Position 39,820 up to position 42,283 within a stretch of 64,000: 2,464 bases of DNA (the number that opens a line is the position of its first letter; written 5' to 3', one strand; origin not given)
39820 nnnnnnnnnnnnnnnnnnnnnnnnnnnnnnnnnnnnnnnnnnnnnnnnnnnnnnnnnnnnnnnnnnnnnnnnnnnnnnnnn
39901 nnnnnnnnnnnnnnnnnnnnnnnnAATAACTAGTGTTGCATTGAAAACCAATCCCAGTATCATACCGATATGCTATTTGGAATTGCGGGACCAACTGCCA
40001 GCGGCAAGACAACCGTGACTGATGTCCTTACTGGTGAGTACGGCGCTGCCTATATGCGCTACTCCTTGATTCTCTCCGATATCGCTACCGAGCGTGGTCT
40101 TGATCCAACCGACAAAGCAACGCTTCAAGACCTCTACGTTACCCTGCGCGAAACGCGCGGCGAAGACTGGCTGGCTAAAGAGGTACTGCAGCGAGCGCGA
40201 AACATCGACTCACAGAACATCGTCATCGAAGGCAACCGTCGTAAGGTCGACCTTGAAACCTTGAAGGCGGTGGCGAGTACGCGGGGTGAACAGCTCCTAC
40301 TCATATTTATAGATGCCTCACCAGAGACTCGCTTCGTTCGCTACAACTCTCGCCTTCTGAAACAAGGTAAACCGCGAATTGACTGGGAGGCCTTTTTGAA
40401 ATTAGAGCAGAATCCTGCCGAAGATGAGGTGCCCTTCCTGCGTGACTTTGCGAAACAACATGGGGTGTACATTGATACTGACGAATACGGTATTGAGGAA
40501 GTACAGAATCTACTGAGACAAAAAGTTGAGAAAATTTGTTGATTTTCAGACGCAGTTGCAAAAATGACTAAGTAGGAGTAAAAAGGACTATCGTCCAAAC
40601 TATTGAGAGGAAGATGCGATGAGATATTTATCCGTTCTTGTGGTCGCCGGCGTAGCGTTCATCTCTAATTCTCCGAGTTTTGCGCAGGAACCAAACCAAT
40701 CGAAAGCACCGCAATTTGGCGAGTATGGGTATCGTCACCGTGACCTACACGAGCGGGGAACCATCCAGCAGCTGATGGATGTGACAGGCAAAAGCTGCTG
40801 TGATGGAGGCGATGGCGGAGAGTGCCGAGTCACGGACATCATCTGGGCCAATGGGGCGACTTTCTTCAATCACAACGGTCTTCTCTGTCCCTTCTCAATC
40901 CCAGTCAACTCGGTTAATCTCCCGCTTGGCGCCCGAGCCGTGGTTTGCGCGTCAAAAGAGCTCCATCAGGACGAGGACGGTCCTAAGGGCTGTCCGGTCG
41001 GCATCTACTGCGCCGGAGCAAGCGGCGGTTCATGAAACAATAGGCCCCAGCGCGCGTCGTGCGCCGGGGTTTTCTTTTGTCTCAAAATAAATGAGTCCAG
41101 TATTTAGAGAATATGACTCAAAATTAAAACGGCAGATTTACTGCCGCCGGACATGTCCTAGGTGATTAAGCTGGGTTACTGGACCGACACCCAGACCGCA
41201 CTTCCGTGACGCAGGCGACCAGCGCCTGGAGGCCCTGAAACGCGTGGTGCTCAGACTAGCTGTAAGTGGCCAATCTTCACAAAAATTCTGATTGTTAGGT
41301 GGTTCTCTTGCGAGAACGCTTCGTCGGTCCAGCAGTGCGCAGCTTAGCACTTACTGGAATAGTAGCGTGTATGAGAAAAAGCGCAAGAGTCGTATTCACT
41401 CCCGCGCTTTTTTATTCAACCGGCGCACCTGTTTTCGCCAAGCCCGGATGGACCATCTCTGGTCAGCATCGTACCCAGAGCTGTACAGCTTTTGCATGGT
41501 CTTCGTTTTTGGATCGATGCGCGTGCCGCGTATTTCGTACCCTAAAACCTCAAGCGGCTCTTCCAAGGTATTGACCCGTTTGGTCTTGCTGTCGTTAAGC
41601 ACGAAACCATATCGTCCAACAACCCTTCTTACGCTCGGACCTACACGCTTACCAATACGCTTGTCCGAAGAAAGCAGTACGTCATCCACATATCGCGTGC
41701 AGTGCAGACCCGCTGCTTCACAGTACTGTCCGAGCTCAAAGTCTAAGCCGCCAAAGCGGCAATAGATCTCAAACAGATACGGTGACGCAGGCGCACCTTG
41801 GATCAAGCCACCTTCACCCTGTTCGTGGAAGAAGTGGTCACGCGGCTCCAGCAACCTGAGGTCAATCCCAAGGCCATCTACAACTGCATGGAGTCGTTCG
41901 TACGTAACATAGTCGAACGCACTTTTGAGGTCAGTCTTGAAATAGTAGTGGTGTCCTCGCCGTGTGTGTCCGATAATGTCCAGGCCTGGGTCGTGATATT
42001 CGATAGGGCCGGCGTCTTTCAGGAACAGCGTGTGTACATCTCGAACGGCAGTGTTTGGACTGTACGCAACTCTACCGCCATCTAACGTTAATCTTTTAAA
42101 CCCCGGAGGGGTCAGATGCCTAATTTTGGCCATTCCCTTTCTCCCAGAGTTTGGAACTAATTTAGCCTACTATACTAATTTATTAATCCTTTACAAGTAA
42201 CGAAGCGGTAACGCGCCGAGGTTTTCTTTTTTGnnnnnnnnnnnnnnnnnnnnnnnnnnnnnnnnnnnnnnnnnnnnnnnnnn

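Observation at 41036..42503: Compact stand-alone reverse transcriptase with a structured 3' non-coding region and a small membrane partner: candidate retron/DRT-like defence module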

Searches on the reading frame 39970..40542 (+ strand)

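Call 3: search_protein_families(library=pfam, proteins=[window:39970-40542:+], max_evalue=1)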
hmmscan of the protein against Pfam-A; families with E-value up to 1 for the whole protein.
window:39970-40542:+ (190 aa): 7 families
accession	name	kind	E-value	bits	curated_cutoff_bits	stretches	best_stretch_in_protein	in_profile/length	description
PF13238.12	AAA_18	-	1.2e-09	39.1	29.4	1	5-134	3-117/128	AAA domain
PF13207.12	AAA_17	-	2.8e-08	34.6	27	1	7-134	2-125/136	AAA domain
PF02224.24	Cytidylate_kin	-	1.1e-07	32.3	26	2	5-60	3-61/211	Cytidylate kinase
PF13671.12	AAA_33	-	4.9e-05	24.1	27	1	5-135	4-125/143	AAA domain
PF06414.18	Zeta_toxin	-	0.00076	19.4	22.3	1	5-147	21-164/199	Zeta toxin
PF01712.25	dNK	-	0.059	13.5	27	1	5-25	3-23/203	Deoxynucleoside kinase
PF00009.33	GTP_EFTU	-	0.093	12.7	26.5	1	3-34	6-37/188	Elongation factor Tu GTP binding domain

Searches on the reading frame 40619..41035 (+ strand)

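Call 3: search_protein_families(library=pfam, proteins=[window:40619-41035:+], max_evalue=1)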
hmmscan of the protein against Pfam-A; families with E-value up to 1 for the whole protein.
window:40619-41035:+ (138 aa): 1 family
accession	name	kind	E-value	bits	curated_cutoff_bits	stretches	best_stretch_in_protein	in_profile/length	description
PF03836.20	RasGAP_C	-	0.38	11.3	26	1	26-54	107-135/137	RasGAP C-terminus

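Call 5: search_protein_families(library=ncbifam, proteins=[window:40619-41035:+], max_evalue=1)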
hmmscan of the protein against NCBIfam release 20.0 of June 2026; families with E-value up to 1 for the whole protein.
window:40619-41035:+ (138 aa): 0 families

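Call 78: search_protein_families(library=phrogs, proteins=[window:40619-41035:+], max_evalue=0.01)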
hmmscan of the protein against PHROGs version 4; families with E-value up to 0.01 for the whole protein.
window:40619-41035:+ (138 aa): 0 families

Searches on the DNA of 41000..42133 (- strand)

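Call 28: search_rna_families(source=window, start=41000, end=41450, threshold=evalue, max_evalue=10)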
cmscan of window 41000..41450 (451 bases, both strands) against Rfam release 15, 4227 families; matches with E-value up to 10: 6.
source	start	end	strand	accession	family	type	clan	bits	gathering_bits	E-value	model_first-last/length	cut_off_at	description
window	41033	41127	+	RF00635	HAR1A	Gene; lncRNA;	-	19.5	40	7.1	35-118/118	no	Highly accelerated region 1A/1B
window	41376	41443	-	RF01682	P8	Gene; sRNA;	-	17.5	60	1.3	1-78/78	no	Pseudomonas sRNA P8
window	41085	41129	-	RF03303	mir-973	Gene; miRNA;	-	14.6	63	9.2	20-66/84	no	mir-973 microRNA precursor family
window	41029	41075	+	RF01813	rdlD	Gene; antitoxin;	-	13.7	50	6.3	1-66/66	no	rdlD antitoxin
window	41026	41078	+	RF02399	NsiR1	Gene; sRNA;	-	13.6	39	5.3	1-60/60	no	Nitrogen stress-induced RNA 1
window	41010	41077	+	RF02837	anti-hemB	Gene; sRNA;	-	12.3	49.5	3.7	1-81/81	no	Burkholderia RNA 7 (anti-hemB)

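Call 51: search_with_rna_model(model_id=R1, sources=[L040, L041, L042, L001, L002, L016, L035, L037, L038], max_evalue=10, filters=off, make_alignment=false)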
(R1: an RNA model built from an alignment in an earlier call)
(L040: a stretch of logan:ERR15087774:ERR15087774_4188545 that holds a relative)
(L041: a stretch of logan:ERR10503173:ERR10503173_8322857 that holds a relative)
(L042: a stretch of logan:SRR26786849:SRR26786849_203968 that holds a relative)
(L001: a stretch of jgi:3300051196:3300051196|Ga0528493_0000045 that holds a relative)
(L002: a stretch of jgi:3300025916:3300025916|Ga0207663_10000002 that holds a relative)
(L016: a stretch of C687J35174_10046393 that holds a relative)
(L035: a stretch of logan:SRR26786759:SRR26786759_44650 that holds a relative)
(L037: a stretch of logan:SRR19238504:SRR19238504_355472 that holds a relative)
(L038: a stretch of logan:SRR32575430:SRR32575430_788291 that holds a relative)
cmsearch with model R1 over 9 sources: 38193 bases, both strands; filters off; matches with E-value up to 10: 46.
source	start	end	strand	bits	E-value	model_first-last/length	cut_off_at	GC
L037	1922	2081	+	166.2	5.4e-37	1-159/159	no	0.53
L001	5800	5958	+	161.7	5.9e-36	1-159/159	no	0.6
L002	5799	5957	+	150.5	2.2e-33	1-159/159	no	0.52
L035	3376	3535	+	130.5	8.5e-29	1-159/159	no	0.52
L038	1732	1894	+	120.9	1.4e-26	1-159/159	no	0.45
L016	1560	1717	+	118.3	5.5e-26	1-159/159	no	0.58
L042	867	1025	+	92.1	5.6e-20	1-159/159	no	0.57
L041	1093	1157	+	46.4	1.8e-09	18-84/159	no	0.45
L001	1333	1451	+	11.9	0.15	1-159/159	no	0.39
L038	1727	1883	-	9.8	0.46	1-159/159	no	0.45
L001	10129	10245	-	9.2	0.61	1-159/159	no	0.66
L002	8076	8106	-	9.1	0.64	1-159/159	no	0.65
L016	3514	3582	+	8.8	0.77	1-159/159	no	0.72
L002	4226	4261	+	8.4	0.92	49-84/159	no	0.31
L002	4141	4162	+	8.3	1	59-80/159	no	0.77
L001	4609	4645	+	7.9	1.2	1-159/159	no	0.65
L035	3496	3616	-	7.7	1.4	1-159/159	no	0.47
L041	387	412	-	7.6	1.5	1-159/159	no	0.46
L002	5591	5644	+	7.4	1.6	1-159/159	no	0.59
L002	1552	1649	-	7.2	1.8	1-159/159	no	0.46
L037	1911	2072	-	7.1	1.9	1-159/159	no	0.54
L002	6862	6903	-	6.8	2.2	1-159/159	no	0.52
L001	10360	10400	+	6.7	2.3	1-159/159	no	0.71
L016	3422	3491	+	6.7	2.3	1-159/159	no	0.64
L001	8625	8677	-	6.6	2.4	1-159/159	no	0.66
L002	3728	3771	+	6.5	2.5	1-159/159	no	0.43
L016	3014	3071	+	6.4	2.7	1-159/159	no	0.64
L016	272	309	-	6.2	3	1-159/159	no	0.58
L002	5788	5948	-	5.7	3.9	1-159/159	no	0.52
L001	7862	7953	-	5.6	4.2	1-159/159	no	0.67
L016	1677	1708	-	5.1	5.4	1-159/159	no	0.59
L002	8676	8719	-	5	5.7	1-159/159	no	0.5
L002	3721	3762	-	5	5.8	1-159/159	no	0.52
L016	833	864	+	4.8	6.3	1-159/159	no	0.72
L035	903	1004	-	4.8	6.3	1-159/159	no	0.37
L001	6225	6291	-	4.7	6.5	1-159/159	no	0.75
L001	70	120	+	4.7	6.7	1-159/159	no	0.59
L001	5918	5955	-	4.4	7.7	1-159/159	no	0.66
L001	9377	9473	+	4.2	8.6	1-159/159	no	0.64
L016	967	1015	+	4.2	8.9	1-159/159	no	0.59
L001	5287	5345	+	4.1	9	1-159/159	no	0.66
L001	6834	6941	+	4.1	9.1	1-159/159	no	0.68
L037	1170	1223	+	4.1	9.2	1-159/159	no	0.67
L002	10673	10724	+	4.1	9.2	1-159/159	no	0.65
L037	1714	1769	+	4.1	9.3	1-159/159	no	0.64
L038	1243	1299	+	4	9.6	1-159/159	no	0.46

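Call 59: search_with_rna_model(model_id=R1, source=L040, start=770, end=1092, max_evalue=10, filters=off, show_alignments=1)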
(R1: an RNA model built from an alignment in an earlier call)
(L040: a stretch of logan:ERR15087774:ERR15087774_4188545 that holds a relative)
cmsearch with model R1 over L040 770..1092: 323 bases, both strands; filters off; matches with E-value up to 10: 19.
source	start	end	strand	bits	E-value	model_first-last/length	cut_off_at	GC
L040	846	876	-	2.9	0.14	95-125/159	no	0.45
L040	975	1014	-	2.3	0.2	1-159/159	no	0.57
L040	853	868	+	1.8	0.27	61-76/159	no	0.44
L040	905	944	+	1.2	0.37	1-159/159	no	0.38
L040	905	940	-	-0.1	0.71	49-84/159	no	0.36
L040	1034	1051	-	-0.8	1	18-35/159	no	0.56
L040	1034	1051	+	-1.5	1.5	18-35/159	no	0.56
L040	819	836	+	-2.1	2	1-159/159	no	0.56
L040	813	831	-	-2.5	2.6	1-159/159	no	0.58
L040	1018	1032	+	-3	3.3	1-159/159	no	0.33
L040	772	800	+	-3.3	3.8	1-159/159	no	0.45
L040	950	968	-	-3.3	3.9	101-119/159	no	0.47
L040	1076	1090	+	-3.7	4.8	1-159/159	no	0.4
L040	777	791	-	-3.9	5.3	1-159/159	no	0.6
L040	1071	1087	-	-4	5.7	1-159/159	no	0.35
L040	952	962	+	-4.3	6.6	1-159/159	no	0.45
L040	964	984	+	-4.6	7.6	100-120/159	no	0.57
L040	877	894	-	-4.6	7.9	1-159/159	no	0.33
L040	997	1008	+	-4.8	8.7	1-159/159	no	0.75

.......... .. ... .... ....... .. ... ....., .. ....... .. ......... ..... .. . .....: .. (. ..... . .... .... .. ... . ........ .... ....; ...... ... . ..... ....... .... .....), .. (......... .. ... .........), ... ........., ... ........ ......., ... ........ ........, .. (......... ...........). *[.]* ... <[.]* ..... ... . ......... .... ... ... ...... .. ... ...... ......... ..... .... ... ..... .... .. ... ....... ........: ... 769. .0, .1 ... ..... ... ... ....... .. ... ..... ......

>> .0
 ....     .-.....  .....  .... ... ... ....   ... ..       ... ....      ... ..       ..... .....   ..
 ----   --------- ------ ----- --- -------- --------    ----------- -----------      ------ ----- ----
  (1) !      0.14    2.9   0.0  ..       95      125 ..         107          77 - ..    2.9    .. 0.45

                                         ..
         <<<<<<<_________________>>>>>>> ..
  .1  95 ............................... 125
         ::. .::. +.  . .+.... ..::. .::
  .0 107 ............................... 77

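Call 60: search_with_rna_model(model_id=R1, source=window, start=41000, end=41450, max_evalue=10, filters=off, show_alignments=1)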
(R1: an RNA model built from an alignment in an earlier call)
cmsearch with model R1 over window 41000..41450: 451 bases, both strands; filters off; matches with E-value up to 10: 22.
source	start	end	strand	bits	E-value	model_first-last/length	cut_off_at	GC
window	41164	41338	-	14.6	0.00042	1-159/159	no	0.56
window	41364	41416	-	0.9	0.58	1-159/159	no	0.43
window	41034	41072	-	0.3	0.81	1-159/159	no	0.67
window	41175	41204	+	0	0.97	1-159/159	no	0.6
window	41383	41402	+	-0.7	1.4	1-159/159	no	0.5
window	41215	41250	+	-1.1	1.7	1-159/159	no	0.72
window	41131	41144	+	-1.5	2.1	1-159/159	no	0.5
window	41012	41019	-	-1.9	2.5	65-72/159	no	0.88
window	41092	41120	-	-1.9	2.6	96-124/159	no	0.34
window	41121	41147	-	-2.2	3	1-159/159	no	0.41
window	41302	41317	+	-2.3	3.2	19-34/159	no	0.5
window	41001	41011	+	-2.6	3.7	1-159/159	no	0.55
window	41337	41353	+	-2.6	3.8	1-159/159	no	0.53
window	41050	41064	+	-2.6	3.8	19-34/159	no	0.87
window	41426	41450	-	-3.2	5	98-122/159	no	0.6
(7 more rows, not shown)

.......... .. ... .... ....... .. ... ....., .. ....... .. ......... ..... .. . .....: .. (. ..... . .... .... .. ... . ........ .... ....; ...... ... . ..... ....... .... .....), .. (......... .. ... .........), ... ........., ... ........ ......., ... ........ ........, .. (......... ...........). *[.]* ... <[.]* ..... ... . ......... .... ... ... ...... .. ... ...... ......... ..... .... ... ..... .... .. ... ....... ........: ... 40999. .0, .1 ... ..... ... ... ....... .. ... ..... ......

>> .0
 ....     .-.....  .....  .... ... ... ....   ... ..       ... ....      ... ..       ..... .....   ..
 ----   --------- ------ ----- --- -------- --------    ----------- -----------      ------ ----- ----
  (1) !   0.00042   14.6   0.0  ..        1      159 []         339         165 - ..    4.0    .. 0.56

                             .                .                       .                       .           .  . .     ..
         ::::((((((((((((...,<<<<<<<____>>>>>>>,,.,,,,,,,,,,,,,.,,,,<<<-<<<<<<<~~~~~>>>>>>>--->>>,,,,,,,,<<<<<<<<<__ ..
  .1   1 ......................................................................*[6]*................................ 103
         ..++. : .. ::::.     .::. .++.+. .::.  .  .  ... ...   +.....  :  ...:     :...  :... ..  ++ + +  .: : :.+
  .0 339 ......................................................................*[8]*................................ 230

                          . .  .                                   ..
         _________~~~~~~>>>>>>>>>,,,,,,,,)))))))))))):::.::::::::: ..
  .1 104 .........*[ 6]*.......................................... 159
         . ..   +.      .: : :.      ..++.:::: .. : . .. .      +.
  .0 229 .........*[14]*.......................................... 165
